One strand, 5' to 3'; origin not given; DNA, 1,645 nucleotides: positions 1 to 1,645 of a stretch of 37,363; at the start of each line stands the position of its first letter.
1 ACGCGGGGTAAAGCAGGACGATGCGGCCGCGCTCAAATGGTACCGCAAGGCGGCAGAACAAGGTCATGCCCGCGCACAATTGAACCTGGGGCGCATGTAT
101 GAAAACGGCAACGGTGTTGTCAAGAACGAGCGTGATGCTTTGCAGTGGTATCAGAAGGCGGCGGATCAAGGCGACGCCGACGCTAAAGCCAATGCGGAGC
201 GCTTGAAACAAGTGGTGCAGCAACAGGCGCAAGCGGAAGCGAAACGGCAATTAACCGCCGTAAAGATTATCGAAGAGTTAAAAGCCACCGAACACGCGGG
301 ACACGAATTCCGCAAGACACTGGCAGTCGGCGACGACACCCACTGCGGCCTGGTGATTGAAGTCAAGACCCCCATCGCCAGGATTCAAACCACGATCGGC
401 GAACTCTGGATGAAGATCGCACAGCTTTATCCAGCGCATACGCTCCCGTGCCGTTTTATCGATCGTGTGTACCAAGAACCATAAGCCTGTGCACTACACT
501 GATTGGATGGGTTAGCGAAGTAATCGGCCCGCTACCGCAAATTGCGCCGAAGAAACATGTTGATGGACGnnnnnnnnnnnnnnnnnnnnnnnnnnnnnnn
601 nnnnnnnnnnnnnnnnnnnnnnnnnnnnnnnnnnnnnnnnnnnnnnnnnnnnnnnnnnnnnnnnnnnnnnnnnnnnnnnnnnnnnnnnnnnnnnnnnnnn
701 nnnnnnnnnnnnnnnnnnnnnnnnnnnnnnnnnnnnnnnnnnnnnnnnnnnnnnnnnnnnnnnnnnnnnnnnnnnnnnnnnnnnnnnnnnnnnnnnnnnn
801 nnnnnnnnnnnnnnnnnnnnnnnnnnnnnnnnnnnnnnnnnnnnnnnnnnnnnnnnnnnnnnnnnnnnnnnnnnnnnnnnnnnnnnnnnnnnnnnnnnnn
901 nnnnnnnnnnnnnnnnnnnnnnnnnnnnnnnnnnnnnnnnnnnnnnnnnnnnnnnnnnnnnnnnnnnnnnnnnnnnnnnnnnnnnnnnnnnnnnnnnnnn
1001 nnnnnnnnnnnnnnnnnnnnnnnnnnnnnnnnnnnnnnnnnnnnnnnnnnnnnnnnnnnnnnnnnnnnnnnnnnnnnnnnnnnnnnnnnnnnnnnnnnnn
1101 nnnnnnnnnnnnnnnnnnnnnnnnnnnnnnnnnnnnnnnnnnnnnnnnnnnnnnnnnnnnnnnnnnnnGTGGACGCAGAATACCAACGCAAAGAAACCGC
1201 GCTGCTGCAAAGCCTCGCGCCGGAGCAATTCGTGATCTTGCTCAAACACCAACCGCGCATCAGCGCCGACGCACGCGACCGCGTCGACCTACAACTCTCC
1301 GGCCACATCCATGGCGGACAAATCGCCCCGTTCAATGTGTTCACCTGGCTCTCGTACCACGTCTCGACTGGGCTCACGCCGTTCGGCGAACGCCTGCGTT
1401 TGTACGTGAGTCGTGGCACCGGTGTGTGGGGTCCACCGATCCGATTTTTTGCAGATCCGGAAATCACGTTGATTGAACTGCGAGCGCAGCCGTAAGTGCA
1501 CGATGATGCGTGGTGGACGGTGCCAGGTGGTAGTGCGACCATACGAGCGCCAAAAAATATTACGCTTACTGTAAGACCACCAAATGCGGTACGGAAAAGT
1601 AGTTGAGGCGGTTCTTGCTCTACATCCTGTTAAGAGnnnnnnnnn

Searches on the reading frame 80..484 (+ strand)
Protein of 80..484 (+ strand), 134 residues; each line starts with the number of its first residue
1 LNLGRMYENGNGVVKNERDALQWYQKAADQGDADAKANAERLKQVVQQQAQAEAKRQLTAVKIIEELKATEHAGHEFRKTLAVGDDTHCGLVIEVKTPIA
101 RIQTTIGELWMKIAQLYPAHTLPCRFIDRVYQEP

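Call 4: search_protein_families(library=pfam, proteins=[window:80-484:+], max_evalue=0.1)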
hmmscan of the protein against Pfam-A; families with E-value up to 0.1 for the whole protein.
window:80-484:+ (134 aa): 2 families
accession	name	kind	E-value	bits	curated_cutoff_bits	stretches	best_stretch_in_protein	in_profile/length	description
PF08238.18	Sel1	-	1.5e-10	41.6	30.7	1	2-32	6-36/36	Sel1 repeat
PF23732.1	PH_22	-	0.056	13.9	27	1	14-61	22-69/100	PH domain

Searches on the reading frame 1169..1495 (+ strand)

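Call 4: search_protein_families(library=pfam, proteins=[window:1169-1495:+], max_evalue=0.1)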
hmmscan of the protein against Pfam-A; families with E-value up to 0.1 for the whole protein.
window:1169-1495:+ (108 aa): 0 families

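Call 6: search_protein_families(library=ncbifam, proteins=[window:1169-1495:+], max_evalue=0.1)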
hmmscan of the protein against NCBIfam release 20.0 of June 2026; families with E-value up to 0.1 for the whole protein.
window:1169-1495:+ (108 aa): 2 families
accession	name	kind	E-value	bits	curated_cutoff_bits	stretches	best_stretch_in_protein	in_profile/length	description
NF008460.0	PRK11340.1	equivalog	1.7e-10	40.8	188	1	19-104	182-270/271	phosphodiesterase YaeI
NF033458.1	lipid_A_LpxG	equivalog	1.5e-07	31.1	350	1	22-105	225-319/321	UDP-2,3-diacylglucosamine diphosphatase LpxG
